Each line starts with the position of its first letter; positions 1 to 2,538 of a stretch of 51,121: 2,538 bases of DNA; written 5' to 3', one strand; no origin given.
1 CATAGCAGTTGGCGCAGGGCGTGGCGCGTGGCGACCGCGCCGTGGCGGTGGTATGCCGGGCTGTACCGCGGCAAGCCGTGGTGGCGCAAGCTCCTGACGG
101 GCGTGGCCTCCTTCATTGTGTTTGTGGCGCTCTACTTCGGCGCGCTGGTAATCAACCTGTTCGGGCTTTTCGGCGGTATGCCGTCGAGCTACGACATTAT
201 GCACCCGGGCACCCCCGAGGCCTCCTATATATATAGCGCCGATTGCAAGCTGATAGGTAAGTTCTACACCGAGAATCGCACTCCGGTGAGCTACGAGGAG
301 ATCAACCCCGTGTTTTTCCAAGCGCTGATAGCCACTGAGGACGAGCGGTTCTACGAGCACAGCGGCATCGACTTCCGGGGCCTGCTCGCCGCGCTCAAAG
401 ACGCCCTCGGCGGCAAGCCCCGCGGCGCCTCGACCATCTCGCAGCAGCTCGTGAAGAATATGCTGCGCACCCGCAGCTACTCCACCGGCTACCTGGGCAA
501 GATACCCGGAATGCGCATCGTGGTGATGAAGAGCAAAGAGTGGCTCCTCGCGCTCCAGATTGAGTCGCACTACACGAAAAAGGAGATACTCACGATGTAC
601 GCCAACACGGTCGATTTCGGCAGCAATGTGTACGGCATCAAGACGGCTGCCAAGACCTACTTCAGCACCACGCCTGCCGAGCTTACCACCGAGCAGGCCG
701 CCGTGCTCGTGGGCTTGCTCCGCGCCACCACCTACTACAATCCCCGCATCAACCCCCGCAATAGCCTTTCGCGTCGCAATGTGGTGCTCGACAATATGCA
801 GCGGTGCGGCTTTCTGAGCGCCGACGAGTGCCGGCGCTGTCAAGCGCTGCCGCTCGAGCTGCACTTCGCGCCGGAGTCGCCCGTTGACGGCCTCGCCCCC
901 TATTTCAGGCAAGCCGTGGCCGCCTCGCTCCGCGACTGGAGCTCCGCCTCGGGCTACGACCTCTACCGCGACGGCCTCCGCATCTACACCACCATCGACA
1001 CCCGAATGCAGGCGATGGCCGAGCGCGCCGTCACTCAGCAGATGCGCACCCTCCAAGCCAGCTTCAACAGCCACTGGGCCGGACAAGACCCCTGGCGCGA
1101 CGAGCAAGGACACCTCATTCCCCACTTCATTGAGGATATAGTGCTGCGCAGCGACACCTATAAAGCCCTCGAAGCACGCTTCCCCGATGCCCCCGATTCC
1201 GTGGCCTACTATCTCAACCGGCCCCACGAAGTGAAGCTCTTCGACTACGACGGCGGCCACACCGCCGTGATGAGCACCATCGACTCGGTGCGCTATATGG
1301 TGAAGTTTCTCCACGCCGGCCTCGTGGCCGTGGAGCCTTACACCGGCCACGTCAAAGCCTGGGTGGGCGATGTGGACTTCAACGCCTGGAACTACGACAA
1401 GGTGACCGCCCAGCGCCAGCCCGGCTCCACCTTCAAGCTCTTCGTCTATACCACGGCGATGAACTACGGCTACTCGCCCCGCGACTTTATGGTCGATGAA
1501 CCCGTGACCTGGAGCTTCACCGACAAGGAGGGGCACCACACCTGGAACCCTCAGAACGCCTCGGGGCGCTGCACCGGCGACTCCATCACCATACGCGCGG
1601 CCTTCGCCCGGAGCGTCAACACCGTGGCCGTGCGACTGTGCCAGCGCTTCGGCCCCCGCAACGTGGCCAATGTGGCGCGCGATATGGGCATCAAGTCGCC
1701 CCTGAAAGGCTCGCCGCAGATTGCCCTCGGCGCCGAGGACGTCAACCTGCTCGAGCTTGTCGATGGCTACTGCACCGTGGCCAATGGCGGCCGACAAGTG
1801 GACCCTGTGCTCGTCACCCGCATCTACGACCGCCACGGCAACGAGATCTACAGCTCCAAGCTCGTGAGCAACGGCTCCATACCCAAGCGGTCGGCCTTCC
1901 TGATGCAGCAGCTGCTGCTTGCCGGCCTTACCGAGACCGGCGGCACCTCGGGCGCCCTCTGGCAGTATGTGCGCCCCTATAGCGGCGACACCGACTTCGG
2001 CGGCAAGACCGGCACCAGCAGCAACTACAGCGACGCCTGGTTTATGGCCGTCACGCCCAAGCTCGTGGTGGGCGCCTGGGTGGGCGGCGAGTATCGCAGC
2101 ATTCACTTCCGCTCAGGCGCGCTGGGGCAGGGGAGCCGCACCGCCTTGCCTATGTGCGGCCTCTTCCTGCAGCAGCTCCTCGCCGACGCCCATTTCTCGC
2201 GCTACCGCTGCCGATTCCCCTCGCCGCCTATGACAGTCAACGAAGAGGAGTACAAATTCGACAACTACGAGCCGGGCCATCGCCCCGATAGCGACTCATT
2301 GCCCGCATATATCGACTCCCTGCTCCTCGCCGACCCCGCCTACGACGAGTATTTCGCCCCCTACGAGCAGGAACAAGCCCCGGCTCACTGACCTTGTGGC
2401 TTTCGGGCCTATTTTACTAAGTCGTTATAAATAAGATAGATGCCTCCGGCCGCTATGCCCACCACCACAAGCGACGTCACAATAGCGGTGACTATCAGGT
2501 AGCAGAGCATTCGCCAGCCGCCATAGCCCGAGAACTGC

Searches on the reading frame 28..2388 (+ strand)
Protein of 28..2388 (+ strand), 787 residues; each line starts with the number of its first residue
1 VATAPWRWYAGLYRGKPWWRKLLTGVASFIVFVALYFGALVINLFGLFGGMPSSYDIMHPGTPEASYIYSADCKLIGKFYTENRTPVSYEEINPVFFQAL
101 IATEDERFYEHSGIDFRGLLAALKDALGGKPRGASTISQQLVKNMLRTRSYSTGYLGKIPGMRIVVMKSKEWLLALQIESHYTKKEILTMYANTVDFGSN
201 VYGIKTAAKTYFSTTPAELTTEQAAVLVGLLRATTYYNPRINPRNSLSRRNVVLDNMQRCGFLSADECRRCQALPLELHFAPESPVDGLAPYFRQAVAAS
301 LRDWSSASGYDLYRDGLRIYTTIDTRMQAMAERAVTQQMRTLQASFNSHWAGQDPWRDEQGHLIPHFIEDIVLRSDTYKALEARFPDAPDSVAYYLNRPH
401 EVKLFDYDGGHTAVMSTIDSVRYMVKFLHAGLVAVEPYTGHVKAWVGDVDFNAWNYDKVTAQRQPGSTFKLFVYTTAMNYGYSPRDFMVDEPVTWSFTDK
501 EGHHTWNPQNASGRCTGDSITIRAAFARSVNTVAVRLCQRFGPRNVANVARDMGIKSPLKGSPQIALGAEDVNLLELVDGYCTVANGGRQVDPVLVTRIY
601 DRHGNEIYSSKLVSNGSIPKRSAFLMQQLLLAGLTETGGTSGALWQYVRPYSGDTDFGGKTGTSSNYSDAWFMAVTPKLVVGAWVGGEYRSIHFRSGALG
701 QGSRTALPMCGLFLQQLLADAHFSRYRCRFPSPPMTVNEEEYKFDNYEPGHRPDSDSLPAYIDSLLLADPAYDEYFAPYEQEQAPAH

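Call 10: search_protein_families(library=pfam, proteins=[window:28-2388:+], max_evalue=0.001)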
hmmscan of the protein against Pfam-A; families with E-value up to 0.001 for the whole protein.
window:28-2388:+ (787 aa): 2 families
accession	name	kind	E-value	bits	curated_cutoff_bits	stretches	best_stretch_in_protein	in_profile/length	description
PF00912.28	Transgly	-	1.3e-54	184.8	27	1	75-258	4-178/178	Transglycosylase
PF00905.27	Transpeptidase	-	5.1e-21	75.6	22.1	1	432-678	3-267/299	Penicillin binding protein transpeptidase domain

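Call 70: find_encoding_contigs(protein=window:28-2388:+, flank=10000, max_places=2)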
Protein seq(787 aa) (787 aa): no gene with exactly this product is on record in the collection.
